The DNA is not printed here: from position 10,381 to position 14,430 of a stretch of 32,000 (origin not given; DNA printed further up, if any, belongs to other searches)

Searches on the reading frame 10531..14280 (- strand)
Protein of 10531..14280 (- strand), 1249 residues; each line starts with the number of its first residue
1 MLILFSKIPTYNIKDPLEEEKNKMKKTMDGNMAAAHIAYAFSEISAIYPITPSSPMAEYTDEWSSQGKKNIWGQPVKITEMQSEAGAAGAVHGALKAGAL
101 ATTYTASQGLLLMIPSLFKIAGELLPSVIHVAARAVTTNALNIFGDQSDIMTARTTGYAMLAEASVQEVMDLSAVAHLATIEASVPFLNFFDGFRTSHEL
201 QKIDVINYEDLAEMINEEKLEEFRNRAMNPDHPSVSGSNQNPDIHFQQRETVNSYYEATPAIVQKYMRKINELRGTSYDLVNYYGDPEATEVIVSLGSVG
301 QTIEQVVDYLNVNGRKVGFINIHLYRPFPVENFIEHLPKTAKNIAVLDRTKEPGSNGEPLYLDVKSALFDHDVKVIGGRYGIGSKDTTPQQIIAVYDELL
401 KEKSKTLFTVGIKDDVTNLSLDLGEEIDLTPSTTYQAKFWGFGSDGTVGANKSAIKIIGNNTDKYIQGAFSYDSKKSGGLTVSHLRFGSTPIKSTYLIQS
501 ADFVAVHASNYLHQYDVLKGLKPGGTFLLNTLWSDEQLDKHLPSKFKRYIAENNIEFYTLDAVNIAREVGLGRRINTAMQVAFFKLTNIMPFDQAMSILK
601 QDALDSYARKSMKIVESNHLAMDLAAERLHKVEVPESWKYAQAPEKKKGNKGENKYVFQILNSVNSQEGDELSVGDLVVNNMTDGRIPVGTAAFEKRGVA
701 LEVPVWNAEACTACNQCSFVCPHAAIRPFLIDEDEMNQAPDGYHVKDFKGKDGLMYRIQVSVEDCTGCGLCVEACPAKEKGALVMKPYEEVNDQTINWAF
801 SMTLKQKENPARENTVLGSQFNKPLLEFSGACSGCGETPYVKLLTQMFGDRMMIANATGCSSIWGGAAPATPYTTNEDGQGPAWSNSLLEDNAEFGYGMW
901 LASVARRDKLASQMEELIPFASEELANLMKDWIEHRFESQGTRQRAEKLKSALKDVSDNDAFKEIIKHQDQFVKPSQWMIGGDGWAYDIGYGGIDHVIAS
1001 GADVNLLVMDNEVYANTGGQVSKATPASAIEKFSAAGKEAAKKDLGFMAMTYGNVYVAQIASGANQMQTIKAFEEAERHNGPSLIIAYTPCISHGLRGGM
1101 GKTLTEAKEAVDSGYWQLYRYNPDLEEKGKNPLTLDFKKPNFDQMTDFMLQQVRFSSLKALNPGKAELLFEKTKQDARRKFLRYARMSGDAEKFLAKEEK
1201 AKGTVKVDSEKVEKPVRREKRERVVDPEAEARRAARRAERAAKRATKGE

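Call 13: search_protein_families(library=ncbifam, proteins=[window:10531-14280:-], max_evalue=0.00001)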
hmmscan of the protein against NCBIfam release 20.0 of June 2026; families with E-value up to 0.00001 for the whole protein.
window:10531-14280:- (1249 aa): 35 families (the best 25 are shown)
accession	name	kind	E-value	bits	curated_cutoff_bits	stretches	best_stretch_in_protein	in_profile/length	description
TIGR02176.1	pyruv_ox_red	equivalog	0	1904.8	911.35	1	26-1188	2-1166/1167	pyruvate:ferredoxin (flavodoxin) oxidoreductase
NF040682.1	PorA_Arch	equivalog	1.5e-60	205.2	550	1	25-403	3-375/387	pyruvate synthase subunit PorA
NF007201.0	PRK09622.1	equivalog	1.2e-51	175.9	590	1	26-410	11-389/405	2-oxoacid:ferredoxin oxidoreductase subunit alpha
NF006233.0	PRK08367.1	equivalog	1.4e-42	146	625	1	24-394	3-370/394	pyruvate ferredoxin oxidoreductase subunit alpha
NF006232.0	PRK08366.1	equivalog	3.2e-39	134.6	646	1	20-399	2-374/394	2-ketoisovalerate ferredoxin oxidoreductase subunit alpha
NF045764.1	PhenlGlyoxDHPadG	equivalog_domain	2.7e-36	124.9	700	1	28-392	5-372/398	NADH-dependent phenylglyoxylate dehydrogenase subunit alpha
NF008819.1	PRK11865.1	equivalog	1.7e-30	106.3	405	2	977-1159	94-278/300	pyruvate synthase subunit PorB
NF008818.0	PRK11864.1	subfamily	1.5e-27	96.5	405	1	981-1159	99-274/300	3-methyl-2-oxobutanoate dehydrogenase subunit beta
NF045792.1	OxalOxredbeta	equivalog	3.1e-20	72.4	590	1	960-1160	86-286/311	oxalate oxidoreductase subunit beta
NF045791.1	OxalOxredalpha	equivalog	6.5e-20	71.5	500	1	79-399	54-375/395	oxalate oxidoreductase subunit alpha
TIGR03710.1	OAFO_sf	subfamily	2.5e-19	69.3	482.75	1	17-347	185-520/561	2-oxoacid:acceptor oxidoreductase subunit alpha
NF006412.0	PRK08659.1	equivalog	8.8e-19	67.9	411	1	24-346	4-331/378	2-oxoacid:acceptor oxidoreductase subunit alpha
TIGR02175.1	PorC_KorC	subfamily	1e-15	58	81.1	1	437-617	4-170/177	2-oxoacid:acceptor oxidoreductase, gamma subunit, pyruvate/2-ketoisovalerate family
NF005507.0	PRK07119.1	subfamily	1.5e-14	53.6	399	1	25-346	4-303/352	3-methyl-2-oxobutanoate dehydrogenase subunit VorB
NF045766.1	PhenlGlyoxDHPadI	equivalog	1.4e-13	50.4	700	1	980-1124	237-386/443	NADH-dependent phenylglyoxylate dehydrogenase subunit beta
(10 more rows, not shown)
